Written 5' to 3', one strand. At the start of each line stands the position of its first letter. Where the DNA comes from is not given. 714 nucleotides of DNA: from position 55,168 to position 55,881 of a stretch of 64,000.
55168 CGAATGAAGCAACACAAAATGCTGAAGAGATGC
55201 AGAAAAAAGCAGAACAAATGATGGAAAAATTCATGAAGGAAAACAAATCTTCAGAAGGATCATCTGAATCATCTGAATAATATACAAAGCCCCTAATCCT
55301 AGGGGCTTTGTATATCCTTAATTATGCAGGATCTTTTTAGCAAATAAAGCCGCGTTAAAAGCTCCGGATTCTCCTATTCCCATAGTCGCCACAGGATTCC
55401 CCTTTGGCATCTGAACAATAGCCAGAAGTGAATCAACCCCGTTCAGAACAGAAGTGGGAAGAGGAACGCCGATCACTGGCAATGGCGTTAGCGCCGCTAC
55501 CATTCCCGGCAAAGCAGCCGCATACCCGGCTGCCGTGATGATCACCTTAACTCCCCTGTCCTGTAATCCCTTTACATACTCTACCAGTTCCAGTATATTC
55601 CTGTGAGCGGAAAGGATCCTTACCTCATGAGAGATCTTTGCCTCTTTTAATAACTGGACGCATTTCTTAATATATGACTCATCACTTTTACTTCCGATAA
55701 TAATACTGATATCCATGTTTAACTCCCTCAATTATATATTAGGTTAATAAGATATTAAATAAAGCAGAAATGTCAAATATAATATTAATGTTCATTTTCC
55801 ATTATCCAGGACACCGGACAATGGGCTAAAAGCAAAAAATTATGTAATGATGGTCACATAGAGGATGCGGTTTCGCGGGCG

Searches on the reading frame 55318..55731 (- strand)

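Call 77: search_protein_families(library=pfam, proteins=[window:55318-55731:-], max_evalue=0.01)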
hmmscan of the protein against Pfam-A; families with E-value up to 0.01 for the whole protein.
window:55318-55731:- (137 aa): 2 families
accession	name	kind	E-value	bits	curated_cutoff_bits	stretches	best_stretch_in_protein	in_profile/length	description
PF00731.26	AIRC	-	2.7e-49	167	30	1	8-135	2-127/148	AIR carboxylase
PF06506.16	PrpR_N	-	0.0054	16.8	29.1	0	42-91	10-55/167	Propionate catabolism activator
